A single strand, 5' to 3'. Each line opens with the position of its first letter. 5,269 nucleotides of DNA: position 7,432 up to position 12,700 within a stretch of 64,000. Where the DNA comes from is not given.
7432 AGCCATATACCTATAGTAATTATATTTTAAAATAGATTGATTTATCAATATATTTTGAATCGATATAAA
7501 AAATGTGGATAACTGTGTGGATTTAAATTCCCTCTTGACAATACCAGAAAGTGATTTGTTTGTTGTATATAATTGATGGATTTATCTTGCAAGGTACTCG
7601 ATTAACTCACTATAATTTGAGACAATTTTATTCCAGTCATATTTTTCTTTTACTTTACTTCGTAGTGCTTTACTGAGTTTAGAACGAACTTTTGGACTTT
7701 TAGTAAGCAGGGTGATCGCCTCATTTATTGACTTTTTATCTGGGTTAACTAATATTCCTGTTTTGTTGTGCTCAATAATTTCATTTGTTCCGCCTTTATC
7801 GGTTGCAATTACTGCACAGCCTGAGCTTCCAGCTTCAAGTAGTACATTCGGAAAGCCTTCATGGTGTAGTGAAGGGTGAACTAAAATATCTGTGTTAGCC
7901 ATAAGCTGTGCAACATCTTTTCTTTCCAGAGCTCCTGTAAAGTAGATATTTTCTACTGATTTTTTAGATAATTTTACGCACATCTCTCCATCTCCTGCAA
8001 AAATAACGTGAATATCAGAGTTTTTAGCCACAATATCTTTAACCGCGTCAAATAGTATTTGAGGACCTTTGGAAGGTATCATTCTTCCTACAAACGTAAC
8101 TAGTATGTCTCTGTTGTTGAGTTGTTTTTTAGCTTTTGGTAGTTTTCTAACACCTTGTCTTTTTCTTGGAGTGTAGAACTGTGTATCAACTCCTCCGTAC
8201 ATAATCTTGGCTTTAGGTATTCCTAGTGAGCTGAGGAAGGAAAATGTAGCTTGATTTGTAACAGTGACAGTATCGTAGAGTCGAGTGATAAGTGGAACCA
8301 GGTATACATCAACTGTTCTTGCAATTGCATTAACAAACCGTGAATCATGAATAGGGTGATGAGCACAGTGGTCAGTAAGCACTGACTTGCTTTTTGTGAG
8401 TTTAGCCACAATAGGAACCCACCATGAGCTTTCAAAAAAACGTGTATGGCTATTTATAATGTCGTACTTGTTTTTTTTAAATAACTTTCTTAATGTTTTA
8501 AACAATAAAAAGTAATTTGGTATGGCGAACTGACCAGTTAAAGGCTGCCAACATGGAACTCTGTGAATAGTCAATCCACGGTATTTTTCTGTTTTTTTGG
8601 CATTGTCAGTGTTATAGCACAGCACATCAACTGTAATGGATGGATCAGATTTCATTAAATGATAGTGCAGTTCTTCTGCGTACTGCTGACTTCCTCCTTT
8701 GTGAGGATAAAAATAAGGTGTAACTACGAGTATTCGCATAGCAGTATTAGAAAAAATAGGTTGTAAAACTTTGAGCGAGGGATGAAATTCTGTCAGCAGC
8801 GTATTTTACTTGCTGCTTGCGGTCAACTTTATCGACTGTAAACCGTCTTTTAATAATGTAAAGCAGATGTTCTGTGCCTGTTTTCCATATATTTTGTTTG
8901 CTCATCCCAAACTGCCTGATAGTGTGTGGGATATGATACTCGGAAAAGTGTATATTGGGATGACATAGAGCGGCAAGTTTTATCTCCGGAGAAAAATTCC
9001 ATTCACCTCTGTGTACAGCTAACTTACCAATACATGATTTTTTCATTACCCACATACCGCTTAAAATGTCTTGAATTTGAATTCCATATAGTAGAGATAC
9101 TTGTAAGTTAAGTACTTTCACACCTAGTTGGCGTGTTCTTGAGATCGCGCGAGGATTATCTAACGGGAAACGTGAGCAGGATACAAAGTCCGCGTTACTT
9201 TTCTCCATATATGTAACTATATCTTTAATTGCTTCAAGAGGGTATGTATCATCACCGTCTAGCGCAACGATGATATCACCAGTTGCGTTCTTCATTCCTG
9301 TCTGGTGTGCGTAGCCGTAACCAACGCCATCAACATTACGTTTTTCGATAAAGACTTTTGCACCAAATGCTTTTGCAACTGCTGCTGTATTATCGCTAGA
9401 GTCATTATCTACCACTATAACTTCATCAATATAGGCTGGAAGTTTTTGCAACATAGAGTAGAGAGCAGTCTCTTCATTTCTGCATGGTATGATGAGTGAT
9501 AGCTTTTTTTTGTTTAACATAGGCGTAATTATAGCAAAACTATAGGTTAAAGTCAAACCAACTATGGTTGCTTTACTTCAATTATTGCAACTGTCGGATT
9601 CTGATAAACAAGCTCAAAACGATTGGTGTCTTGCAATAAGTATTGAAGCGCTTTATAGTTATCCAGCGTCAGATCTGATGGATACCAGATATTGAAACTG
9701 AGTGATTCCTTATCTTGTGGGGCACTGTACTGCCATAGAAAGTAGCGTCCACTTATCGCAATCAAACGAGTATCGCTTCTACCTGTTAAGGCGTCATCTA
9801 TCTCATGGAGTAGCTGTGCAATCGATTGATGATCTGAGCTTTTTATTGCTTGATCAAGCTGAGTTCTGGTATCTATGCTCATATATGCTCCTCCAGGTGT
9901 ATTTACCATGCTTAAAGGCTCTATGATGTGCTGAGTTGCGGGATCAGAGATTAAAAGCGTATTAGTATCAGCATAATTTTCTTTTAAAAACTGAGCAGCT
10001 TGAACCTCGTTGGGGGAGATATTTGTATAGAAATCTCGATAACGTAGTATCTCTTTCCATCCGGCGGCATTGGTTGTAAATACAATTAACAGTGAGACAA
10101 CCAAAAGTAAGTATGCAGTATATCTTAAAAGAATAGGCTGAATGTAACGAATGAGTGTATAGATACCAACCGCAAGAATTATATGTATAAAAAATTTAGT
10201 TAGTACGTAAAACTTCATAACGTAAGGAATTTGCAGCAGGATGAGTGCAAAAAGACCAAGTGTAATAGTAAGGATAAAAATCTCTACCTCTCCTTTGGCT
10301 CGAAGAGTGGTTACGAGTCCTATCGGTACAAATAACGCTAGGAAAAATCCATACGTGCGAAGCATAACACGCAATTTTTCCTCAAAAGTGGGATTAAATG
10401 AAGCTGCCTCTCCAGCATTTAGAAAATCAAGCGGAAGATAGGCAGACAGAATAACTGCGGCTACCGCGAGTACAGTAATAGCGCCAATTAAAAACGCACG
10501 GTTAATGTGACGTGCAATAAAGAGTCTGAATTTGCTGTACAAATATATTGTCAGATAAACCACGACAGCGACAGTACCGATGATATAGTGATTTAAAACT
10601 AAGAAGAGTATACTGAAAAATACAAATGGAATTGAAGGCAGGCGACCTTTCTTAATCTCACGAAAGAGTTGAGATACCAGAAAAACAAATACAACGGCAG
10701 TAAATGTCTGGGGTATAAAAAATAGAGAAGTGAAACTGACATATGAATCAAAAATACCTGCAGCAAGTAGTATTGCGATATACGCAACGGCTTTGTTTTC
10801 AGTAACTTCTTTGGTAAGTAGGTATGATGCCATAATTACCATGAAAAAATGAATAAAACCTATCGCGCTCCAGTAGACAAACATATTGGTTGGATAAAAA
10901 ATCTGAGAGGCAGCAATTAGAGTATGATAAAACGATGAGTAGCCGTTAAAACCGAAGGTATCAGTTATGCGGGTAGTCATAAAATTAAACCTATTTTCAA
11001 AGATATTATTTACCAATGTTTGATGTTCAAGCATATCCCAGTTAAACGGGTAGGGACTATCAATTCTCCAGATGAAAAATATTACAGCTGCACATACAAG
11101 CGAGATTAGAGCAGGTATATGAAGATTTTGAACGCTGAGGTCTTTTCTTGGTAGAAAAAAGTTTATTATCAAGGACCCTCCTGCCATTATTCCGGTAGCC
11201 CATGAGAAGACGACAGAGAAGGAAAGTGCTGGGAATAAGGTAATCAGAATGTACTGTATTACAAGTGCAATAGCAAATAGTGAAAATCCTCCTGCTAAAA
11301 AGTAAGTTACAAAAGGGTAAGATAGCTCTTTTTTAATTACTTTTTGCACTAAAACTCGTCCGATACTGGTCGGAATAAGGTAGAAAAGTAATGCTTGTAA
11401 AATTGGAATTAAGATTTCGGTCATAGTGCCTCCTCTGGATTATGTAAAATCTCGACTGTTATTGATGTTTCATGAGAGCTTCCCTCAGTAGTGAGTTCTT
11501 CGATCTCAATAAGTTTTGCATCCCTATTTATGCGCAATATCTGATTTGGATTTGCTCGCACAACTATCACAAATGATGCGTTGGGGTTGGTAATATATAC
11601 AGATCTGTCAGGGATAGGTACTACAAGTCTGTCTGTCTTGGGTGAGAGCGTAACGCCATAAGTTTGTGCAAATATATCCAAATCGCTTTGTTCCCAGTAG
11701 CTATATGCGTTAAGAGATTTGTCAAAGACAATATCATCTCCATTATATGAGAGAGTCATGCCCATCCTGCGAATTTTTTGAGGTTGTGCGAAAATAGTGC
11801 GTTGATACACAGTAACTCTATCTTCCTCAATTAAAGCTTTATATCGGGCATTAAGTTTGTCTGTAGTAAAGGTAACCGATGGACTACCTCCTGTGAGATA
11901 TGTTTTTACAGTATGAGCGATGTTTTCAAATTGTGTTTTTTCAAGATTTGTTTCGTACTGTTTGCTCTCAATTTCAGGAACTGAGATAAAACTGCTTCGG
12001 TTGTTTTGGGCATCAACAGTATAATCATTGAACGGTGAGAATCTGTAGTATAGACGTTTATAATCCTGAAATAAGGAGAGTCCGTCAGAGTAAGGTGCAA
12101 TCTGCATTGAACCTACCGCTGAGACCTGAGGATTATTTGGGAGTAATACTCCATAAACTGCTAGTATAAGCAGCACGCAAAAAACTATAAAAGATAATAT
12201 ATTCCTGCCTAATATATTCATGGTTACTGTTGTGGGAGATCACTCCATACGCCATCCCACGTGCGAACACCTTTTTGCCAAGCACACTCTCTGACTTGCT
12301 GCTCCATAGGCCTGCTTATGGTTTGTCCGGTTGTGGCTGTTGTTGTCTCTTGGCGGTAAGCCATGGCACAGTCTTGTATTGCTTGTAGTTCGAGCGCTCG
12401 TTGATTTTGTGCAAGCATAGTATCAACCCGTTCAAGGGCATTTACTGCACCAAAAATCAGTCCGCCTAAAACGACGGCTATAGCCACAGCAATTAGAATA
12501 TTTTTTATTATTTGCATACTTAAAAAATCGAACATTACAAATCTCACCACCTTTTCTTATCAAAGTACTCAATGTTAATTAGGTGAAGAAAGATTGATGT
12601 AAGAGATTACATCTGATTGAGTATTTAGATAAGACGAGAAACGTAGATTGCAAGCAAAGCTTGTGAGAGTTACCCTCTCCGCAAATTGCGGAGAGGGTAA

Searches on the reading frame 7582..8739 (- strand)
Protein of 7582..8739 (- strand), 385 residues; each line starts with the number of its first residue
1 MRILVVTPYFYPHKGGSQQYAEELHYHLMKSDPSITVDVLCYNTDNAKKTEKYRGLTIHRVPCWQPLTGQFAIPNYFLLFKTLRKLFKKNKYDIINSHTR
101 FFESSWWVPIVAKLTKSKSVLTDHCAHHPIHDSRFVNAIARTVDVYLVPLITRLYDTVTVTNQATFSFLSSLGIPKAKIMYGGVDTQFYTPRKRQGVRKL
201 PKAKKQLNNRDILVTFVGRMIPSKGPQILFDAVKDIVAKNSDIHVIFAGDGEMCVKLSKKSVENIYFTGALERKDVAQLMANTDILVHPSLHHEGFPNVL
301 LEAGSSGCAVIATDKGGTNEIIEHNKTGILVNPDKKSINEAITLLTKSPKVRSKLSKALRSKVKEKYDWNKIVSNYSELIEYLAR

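Call 18: search_protein_families(library=pfam, proteins=[window:7582-8739:-], max_evalue=0.001)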
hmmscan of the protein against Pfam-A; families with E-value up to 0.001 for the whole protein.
window:7582-8739:- (385 aa): 8 families
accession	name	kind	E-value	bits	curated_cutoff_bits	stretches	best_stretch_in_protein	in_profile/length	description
PF00534.26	Glycos_transf_1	-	3.6e-34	118.2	26.4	1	202-360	6-170/172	Glycosyl transferases group 1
PF13692.12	Glyco_trans_1_4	-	3.6e-31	108.8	27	1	213-345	3-139/142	Glycosyl transferases group 1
PF13439.12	Glyco_transf_4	-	1.5e-14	54.9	28.5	1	15-187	2-169/170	Glycosyltransferase Family 4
PF13524.12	Glyco_trans_1_2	-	1.5e-08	35.1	25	1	239-374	11-140/144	Glycosyl transferase-like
PF13579.12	Glyco_trans_4_4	-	5.8e-08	33.7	29.7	1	15-180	1-153/158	Glycosyl transferase 4-like domain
PF13477.12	Glyco_trans_4_2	-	1.1e-07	32.5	23.4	1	35-125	25-108/139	Glycosyl transferase 4-like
PF08288.18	PIGA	-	1.1e-06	29.6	27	1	54-125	14-84/90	PIGA (GPI anchor biosynthesis)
PF20706.3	GT4-conflict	-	3.9e-05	23.2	26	1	208-373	194-382/385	Family 4 Glycosyltransferase in conflict systems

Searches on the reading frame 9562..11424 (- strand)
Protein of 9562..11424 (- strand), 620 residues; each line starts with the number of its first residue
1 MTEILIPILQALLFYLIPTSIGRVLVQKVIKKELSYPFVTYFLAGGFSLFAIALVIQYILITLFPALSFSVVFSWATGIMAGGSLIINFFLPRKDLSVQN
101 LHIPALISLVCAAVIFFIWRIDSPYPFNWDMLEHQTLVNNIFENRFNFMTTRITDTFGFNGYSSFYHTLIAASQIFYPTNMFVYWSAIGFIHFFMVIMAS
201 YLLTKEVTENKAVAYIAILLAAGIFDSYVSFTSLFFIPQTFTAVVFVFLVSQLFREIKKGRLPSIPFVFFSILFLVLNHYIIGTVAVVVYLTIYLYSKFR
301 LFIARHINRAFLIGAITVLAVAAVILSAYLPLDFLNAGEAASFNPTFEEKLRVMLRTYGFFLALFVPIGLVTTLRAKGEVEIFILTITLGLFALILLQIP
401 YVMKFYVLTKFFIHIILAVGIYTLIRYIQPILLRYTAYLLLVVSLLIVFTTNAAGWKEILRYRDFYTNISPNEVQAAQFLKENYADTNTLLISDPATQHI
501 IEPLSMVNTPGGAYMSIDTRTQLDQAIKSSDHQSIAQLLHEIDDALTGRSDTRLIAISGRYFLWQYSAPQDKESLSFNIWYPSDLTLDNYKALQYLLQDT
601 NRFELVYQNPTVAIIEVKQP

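Call 3: search_protein_families(library=pfam, proteins=[window:9562-11424:-], max_evalue=1)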
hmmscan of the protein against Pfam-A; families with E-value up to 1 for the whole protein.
window:9562-11424:- (620 aa): 0 families

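Call 19: search_protein_families(library=ncbifam, proteins=[window:9562-11424:-], max_evalue=0.1)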
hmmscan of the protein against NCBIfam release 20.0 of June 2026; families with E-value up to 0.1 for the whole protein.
window:9562-11424:- (620 aa): 0 families

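Call 61: find_homologous_proteins(query=window:9562-11424:-)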
Query window:9562-11424:- (620 aa): 38 proteins with E <= 0.001 among 8000 candidates.
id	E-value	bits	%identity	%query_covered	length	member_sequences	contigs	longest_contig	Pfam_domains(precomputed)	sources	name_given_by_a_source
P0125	0.0e+0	1340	100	100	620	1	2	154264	-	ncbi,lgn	-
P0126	7.5e-297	1004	71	100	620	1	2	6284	-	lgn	-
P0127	2.5e-209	715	54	100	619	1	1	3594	-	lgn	-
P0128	2.9e-189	649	50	99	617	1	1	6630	-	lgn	-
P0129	4.8e-178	612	47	99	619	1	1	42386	-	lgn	-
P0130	3.1e-175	603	46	99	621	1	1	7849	-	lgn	-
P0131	3.8e-172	592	47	99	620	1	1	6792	-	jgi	-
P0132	1.6e-171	590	44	97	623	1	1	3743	-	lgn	-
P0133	5.3e-169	582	46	100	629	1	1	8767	-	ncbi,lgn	-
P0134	5.7e-168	579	43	97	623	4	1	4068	-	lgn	-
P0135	2.0e-165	570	44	98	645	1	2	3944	-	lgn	-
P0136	4.4e-160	553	45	100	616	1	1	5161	-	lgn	-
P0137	1.7e-159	551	45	91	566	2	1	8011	-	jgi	jgi:hypothetical protein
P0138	6.3e-159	549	45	99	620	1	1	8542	-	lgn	-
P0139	7.7e-157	542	42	98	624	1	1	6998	-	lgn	-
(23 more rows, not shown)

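Call 76: search_protein_families(library=phrogs, proteins=[window:9562-11424:-], max_evalue=0.01)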
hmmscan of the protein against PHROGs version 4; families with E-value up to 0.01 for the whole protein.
window:9562-11424:- (620 aa): 0 families

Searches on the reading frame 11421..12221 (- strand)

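Call 3: search_protein_families(library=pfam, proteins=[window:11421-12221:-], max_evalue=1)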
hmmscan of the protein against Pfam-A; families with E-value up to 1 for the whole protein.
window:11421-12221:- (266 aa): 2 families
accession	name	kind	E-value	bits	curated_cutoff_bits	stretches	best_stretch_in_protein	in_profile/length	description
PF09549.16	RE_Bpu10I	-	0.11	12.4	25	1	55-106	67-117/218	Bpu10I restriction endonuclease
PF11371.13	DUF3172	-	0.14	12.3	25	0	186-232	50-96/139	Protein of unknown function (DUF3172)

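Call 19: search_protein_families(library=ncbifam, proteins=[window:11421-12221:-], max_evalue=0.1)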
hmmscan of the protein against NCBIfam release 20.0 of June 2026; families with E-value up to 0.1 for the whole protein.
window:11421-12221:- (266 aa): 0 families

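Call 76: search_protein_families(library=phrogs, proteins=[window:11421-12221:-], max_evalue=0.01)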
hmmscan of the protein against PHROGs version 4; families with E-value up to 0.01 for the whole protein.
window:11421-12221:- (266 aa): 1 family
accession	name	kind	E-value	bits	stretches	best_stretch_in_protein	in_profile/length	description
phrog_12140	-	connector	0.0063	17.6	0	211-254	20-65/108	head closure Hc1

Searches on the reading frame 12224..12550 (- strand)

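Call 3: search_protein_families(library=pfam, proteins=[window:12224-12550:-], max_evalue=1)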
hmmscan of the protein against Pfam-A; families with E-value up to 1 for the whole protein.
window:12224-12550:- (108 aa): 2 families
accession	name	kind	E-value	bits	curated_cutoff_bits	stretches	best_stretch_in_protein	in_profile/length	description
PF16198.10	TruB_C_2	-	0.18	12.4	29.3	1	33-84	14-63/66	tRNA pseudouridylate synthase B C-terminal domain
PF02937.20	COX6C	-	0.18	12.3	22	1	2-32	3-33/70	Cytochrome c oxidase subunit VIc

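Call 19: search_protein_families(library=ncbifam, proteins=[window:12224-12550:-], max_evalue=0.1)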
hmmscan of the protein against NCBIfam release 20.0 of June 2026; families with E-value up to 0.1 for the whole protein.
window:12224-12550:- (108 aa): 0 families

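Call 76: search_protein_families(library=phrogs, proteins=[window:12224-12550:-], max_evalue=0.01)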
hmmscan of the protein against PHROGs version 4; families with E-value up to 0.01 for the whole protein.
window:12224-12550:- (108 aa): 0 families
